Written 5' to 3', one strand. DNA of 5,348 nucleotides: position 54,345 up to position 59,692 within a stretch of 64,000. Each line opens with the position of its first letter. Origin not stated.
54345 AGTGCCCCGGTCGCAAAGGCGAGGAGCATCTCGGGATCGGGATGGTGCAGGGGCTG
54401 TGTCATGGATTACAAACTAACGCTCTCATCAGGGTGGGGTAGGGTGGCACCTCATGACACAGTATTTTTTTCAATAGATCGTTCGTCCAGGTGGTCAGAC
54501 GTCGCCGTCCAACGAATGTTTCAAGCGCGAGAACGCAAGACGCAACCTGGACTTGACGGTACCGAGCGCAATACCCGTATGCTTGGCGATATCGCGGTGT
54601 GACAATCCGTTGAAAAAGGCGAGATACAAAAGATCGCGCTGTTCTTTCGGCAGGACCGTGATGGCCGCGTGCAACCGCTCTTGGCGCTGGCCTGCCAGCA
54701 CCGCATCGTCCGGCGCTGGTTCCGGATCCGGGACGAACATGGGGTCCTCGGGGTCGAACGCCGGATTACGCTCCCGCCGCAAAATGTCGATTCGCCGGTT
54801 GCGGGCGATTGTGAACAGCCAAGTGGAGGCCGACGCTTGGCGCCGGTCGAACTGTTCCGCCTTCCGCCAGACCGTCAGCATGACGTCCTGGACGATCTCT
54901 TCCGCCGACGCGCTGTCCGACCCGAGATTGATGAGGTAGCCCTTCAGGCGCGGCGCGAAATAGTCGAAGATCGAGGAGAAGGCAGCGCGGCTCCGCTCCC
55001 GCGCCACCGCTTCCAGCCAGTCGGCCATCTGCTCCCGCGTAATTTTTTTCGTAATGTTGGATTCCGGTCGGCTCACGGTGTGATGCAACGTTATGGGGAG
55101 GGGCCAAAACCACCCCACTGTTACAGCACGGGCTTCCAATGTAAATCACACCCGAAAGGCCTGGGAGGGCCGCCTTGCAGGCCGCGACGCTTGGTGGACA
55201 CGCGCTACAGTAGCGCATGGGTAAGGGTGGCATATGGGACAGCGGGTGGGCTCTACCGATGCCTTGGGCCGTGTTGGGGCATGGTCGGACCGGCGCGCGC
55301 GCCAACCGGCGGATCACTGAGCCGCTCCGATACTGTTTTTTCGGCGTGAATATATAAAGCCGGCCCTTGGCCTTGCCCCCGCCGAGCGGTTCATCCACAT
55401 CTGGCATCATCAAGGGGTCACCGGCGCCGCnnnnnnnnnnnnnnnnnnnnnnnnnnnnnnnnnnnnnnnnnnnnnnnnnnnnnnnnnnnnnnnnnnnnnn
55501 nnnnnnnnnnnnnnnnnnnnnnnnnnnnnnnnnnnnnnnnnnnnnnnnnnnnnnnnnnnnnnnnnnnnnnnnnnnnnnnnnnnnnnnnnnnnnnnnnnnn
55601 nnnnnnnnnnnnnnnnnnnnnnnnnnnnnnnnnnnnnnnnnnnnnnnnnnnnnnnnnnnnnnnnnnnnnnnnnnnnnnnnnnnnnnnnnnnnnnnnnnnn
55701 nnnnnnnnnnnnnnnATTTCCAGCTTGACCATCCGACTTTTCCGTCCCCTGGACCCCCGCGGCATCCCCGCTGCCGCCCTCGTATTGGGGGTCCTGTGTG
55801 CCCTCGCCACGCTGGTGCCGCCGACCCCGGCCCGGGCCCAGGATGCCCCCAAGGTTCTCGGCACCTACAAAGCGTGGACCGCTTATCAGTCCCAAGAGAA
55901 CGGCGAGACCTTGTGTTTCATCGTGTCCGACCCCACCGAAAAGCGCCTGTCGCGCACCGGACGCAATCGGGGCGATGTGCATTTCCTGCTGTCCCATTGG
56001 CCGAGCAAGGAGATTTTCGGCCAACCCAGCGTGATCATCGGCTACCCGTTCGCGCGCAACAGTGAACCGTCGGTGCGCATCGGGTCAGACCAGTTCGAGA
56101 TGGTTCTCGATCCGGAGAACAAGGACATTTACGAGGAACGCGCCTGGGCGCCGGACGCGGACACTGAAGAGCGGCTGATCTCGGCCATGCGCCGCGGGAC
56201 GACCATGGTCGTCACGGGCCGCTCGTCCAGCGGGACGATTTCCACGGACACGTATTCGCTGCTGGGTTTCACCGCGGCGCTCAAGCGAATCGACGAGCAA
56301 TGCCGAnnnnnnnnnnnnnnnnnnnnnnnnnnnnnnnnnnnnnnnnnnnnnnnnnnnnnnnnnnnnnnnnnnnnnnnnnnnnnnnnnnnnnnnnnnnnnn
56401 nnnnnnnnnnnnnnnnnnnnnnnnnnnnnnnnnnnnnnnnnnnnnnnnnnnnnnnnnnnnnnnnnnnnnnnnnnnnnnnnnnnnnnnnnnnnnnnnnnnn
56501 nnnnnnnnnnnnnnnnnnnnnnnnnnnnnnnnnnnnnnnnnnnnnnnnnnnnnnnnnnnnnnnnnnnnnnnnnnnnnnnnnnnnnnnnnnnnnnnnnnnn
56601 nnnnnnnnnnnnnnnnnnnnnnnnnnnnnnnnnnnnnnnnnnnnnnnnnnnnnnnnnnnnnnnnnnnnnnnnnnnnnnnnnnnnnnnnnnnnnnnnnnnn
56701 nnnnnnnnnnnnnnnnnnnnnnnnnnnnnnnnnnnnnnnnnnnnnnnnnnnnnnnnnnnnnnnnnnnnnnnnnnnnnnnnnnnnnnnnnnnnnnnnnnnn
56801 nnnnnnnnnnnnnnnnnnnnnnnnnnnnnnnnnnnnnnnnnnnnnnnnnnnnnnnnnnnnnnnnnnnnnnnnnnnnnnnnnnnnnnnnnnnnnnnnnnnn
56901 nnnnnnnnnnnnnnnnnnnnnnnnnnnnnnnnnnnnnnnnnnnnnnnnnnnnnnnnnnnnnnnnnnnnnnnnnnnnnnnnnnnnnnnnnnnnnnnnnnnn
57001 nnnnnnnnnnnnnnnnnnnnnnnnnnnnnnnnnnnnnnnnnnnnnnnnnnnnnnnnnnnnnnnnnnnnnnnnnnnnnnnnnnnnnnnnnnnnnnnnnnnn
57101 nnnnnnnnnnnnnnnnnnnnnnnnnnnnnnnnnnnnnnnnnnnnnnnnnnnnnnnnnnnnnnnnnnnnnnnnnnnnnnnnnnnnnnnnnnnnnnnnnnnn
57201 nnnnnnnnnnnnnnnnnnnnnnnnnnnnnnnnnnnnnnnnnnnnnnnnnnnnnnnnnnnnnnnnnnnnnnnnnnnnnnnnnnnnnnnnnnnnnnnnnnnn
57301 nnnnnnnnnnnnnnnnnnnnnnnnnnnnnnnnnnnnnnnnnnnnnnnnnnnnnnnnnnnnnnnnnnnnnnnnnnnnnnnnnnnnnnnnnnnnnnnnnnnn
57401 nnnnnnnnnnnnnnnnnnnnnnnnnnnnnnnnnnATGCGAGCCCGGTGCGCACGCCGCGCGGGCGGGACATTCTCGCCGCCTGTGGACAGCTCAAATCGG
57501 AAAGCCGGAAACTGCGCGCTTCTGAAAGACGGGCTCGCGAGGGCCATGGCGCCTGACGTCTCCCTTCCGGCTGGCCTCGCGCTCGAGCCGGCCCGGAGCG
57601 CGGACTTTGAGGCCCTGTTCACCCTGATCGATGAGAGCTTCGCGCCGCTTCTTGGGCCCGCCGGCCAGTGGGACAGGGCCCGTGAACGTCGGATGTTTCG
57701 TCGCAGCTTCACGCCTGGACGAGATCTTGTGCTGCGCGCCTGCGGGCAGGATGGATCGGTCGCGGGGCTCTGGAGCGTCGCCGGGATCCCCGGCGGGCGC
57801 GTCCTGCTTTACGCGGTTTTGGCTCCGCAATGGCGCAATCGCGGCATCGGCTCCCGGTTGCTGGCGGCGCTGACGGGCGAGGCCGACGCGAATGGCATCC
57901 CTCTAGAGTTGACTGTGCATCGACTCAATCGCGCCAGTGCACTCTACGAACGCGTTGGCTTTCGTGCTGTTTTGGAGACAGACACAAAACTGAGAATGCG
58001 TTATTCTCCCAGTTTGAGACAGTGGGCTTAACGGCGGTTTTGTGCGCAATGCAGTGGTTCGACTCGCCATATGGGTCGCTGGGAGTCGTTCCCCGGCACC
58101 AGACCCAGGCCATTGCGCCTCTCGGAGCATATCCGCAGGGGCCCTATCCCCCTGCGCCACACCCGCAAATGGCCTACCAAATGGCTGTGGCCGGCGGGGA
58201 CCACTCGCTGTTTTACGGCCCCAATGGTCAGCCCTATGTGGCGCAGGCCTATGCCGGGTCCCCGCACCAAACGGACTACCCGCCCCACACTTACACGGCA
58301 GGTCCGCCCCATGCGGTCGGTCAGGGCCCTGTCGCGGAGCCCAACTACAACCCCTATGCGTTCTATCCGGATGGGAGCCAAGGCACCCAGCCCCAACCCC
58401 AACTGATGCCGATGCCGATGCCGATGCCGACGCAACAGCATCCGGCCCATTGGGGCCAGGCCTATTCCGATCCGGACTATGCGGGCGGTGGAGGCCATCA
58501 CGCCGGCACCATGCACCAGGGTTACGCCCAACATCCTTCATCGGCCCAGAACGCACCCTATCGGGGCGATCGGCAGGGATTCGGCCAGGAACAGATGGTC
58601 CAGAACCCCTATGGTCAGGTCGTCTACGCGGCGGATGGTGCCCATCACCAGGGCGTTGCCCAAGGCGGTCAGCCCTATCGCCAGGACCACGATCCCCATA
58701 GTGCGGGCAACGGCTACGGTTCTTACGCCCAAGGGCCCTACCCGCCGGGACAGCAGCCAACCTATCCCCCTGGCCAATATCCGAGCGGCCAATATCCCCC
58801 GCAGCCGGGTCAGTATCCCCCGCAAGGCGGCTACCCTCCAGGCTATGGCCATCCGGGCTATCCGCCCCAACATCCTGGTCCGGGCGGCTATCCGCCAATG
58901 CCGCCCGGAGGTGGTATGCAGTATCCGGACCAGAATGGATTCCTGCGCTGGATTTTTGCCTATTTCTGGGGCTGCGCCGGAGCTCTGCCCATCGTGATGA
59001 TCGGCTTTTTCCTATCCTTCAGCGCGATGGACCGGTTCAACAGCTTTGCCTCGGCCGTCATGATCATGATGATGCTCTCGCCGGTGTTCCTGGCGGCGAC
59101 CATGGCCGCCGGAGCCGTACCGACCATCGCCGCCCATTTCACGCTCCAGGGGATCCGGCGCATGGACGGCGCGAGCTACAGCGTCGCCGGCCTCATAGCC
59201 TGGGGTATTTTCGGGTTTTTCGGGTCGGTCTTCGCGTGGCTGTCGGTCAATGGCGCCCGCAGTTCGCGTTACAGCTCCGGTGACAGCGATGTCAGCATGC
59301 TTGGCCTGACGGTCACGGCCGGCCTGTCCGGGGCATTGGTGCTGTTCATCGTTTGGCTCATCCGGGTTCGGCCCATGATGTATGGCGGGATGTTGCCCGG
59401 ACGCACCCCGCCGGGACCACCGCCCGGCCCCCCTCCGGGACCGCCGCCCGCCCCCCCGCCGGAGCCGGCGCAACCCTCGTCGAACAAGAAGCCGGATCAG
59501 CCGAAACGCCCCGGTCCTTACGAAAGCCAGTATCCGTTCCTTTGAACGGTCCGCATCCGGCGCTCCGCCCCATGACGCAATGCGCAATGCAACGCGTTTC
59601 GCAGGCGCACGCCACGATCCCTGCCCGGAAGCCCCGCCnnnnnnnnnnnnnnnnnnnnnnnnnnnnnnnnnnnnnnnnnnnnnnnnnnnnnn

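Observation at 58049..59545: Large low-complexity Pro/Gln/Tyr/Gly-rich protein with a four-TM bundle and a PPGP-repeat tail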

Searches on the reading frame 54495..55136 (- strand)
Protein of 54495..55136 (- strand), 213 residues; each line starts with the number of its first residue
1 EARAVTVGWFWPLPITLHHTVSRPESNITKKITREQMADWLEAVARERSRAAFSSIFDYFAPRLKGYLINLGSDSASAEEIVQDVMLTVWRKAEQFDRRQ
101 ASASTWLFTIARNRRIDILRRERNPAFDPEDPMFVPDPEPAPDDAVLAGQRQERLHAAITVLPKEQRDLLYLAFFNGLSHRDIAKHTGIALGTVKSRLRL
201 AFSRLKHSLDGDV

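Call 83: search_protein_families(library=pfam, proteins=[window:54495-55136:-], max_evalue=0.001)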
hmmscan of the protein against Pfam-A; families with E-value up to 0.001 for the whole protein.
window:54495-55136:- (213 aa): 4 families
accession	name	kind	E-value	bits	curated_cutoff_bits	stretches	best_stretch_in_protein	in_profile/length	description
PF04542.20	Sigma70_r2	-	8.8e-18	64.3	24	1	57-123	2-69/71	Sigma-70 region 2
PF08281.18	Sigma70_r4_2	-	1.9e-14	53.5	25.7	1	153-205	2-54/54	Sigma-70, region 4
PF04545.22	Sigma70_r4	-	1.3e-10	41.1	24.1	1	158-207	1-50/50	Sigma-70, region 4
PF07638.17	Sigma70_ECF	-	0.00093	19.6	21.1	0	162-209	136-183/185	ECF sigma factor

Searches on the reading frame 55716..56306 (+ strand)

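Call 6: search_protein_families(library=pfam, proteins=[window:55716-56306:+], max_evalue=1)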
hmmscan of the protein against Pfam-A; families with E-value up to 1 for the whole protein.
window:55716-56306:+ (197 aa): 2 families
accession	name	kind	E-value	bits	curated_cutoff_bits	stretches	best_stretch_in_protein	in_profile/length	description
PF06776.18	IalB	-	7.7e-07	29.7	22.1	1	140-192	79-130/131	Invasion associated locus B (IalB) protein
PF06674.16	DUF1176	-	0.0084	16.2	34.8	1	142-195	83-129/322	Protein of unknown function (DUF1176)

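Call 7: search_protein_families(library=ncbifam, proteins=[window:55716-56306:+], max_evalue=1)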
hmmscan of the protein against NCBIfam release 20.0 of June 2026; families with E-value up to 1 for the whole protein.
window:55716-56306:+ (197 aa): 0 families

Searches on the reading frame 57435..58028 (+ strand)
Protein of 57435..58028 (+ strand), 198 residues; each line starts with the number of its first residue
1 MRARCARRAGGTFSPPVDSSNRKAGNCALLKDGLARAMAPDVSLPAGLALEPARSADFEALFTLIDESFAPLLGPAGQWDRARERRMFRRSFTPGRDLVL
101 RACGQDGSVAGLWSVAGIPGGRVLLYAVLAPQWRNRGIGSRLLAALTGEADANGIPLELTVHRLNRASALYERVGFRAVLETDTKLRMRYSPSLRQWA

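Call 6: search_protein_families(library=pfam, proteins=[window:57435-58028:+], max_evalue=1)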
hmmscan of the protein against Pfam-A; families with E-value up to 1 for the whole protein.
window:57435-58028:+ (198 aa): 6 families
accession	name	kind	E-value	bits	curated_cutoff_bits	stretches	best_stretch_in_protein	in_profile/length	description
PF13508.13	Acetyltransf_7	-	2.3e-09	37.9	27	1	106-177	11-83/84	Acetyltransferase (GNAT) domain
PF00583.31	Acetyltransf_1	-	1e-08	35.9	20.7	1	77-176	14-116/116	Acetyltransferase (GNAT) family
PF13673.13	Acetyltransf_10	-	1.2e-08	35.5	23.6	1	102-185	35-116/128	Acetyltransferase (GNAT) domain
PF08445.16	FR47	-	9.3e-06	26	22.1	1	129-181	29-82/86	FR47-like protein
PF13302.13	Acetyltransf_3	-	1.3e-05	26.3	25.4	1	48-177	2-138/138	Acetyltransferase (GNAT) domain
PF13527.13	Acetyltransf_9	-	0.16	12.4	25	1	130-177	81-125/127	Acetyltransferase (GNAT) domain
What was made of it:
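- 57546..58031 (+): GNAT acetyltransferase gene immediately upstream, with a 17-nt spacer. It is the conserved neighbour of every family member. Pfam Acetyltransf_1/7/10 (call 6).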

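Call 7: search_protein_families(library=ncbifam, proteins=[window:57435-58028:+], max_evalue=1)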
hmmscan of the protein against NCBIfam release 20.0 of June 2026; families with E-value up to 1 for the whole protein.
window:57435-58028:+ (198 aa): 7 families
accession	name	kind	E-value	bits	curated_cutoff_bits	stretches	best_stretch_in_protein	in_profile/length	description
TIGR01575.1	rimI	equivalog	1.1e-05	25.6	86.4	1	105-179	39-115/132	ribosomal protein S18-alanine N-acetyltransferase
NF002959.0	PRK03624.1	equivalog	0.00012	21.8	124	1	50-178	9-131/147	GNAT family acetyltransferase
NF040503.1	resist_ArsN1a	equivalog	0.00072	19.3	170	1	129-179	84-136/159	arsinothricin resistance N-acetyltransferase ArsN1 family A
NF007025.1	PRK09491.1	equivalog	0.0047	16.9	173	1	125-179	66-122/145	ribosomal protein S18-alanine N-acetyltransferase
NF040501.1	resist_ArsN2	equivalog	0.0067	16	125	1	105-180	32-105/133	arsenic resistance N-acetyltransferase ArsN2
TIGR03103.1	trio_acet_GNAT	equivalog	0.13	10.8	569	1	128-179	162-215/547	N-acetylglutaminylglutamine synthetase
TIGR03448.1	mycothiol_MshD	equivalog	0.18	11.1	163.1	1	109-151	58-101/294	mycothiol synthase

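Call 59: find_homologous_proteins(query=window:57546-58028:+, max_evalue=0.00001)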
Query window:57546-58028:+ (161 aa): 3 proteins with E <= 0.00001 among 613 candidates.
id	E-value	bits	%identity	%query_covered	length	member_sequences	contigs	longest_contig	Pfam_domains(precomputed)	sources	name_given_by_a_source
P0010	4.4e-100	350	100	100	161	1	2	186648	PF13673.14,PF13302.14,PF13508.14,PF08445.17,PF00583.32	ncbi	ncbi:MAG: GNAT family N-acetyltransferase [Alphaproteobacteria bacterium]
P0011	6.5e-59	216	66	98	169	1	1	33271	PF13673.14,PF13508.14,PF00583.32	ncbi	-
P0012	1.7e-30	124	46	88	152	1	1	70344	PF13673.14,PF13508.14,PF08445.17,PF00583.32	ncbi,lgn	-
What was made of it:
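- Tried and rejected: A search with the GNAT neighbour, meant to follow synteny into sister clades, returned only the same clade (call 59).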

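Call 65: search_protein_families(library=padloc, proteins=[window:57546-58028:+], max_evalue=0.1)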
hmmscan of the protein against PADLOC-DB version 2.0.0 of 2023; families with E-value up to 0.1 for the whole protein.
window:57546-58028:+ (161 aa): 0 families

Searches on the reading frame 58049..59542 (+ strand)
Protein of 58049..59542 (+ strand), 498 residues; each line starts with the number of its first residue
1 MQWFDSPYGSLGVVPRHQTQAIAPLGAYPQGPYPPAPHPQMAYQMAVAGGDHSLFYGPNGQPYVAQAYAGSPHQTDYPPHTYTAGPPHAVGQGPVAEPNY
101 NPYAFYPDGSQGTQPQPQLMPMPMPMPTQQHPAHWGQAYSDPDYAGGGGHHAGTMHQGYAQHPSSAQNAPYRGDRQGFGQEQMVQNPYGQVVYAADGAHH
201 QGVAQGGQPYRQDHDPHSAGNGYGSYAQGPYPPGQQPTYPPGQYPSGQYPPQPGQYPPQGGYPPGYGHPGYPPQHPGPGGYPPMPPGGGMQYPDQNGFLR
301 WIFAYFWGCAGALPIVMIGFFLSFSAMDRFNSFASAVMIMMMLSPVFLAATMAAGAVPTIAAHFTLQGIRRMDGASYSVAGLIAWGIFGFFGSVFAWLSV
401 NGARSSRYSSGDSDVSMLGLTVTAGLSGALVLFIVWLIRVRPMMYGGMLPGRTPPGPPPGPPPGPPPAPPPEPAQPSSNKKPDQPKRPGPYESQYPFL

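Call 6: search_protein_families(library=pfam, proteins=[window:58049-59542:+], max_evalue=1)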
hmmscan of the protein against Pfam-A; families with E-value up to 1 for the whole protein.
window:58049-59542:+ (498 aa): 0 families

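Call 7: search_protein_families(library=ncbifam, proteins=[window:58049-59542:+], max_evalue=1)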
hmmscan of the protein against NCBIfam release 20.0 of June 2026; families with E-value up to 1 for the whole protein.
window:58049-59542:+ (498 aa): 0 families

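Call 9: find_encoding_contigs(protein=window:58049-59542:+, flank=6000, max_places=6)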
Protein window:58049-59542:+ (498 aa): no gene with exactly this product is on record in the collection.

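Call 60: predict_structure(alignment_id=A4)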
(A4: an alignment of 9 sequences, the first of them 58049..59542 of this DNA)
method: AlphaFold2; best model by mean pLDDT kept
length: 498 residues; sequences in the alignment: 9
mean_pLDDT: 56.0   pTM: 0.43
mean pLDDT of the five models: 56.0, 54.3, 53.7, 51.5, 50.3
residues with pLDDT >= 90: 78; 70-90: 73; 50-70: 80; < 50: 267
segments of 3 or more residues with pLDDT < 50: 1-6, 8-28, 40-56, 60-101, 103-106, 108-116, 118-120, 128-131, 133-141, 143-169, 171-208, 210-215, 217-229, 233-239, 241-244, 246-249, 252-256, 259-262, 265-271, 273-281, 286-292, 491-498
pLDDT, mean of each block of 10 residues (from residue 1): 36 36 39 45 30 43 39 37 37 38 40 42 51 38 37 37 40 35 36 32 36 37 37 44 43 46 44 45 48 70 95 91 74 85 93 94 91 92 96 87 60 74 95 92 66 68 75 55 52 44
secondary structure, 60 per line:
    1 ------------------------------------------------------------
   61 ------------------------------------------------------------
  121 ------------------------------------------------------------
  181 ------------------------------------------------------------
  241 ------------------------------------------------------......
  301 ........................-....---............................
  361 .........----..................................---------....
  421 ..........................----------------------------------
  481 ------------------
elements in order: H295-324 H326-329 H333-369 H374-407 H417-446
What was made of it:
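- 58049..58930 (+): Low-complexity N-arm (aa 1-294): P/G/Q/Y/A/H-rich, with 31 Tyr at a median spacing of 7 residues; predicted disordered and cytoplasmic. AlphaFold pLDDT 30-48 with no secondary structure (call 60).
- The C-terminal tip does not dock confidently on its own bundle, with pLDDT below 50 for residues 491-498 (call 60).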

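Call 64: search_protein_families(library=phrogs, proteins=[window:58049-59542:+], max_evalue=0.1)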
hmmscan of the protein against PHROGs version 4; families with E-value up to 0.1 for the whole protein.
window:58049-59542:+ (498 aa): 0 families

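Call 65: search_protein_families(library=padloc, proteins=[window:58049-59542:+], max_evalue=0.1)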
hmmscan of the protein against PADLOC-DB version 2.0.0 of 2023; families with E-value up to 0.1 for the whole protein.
window:58049-59542:+ (498 aa): 0 families
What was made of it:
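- On Phage or defence-system membrane effectors: No hits in either library (calls 64, 65).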
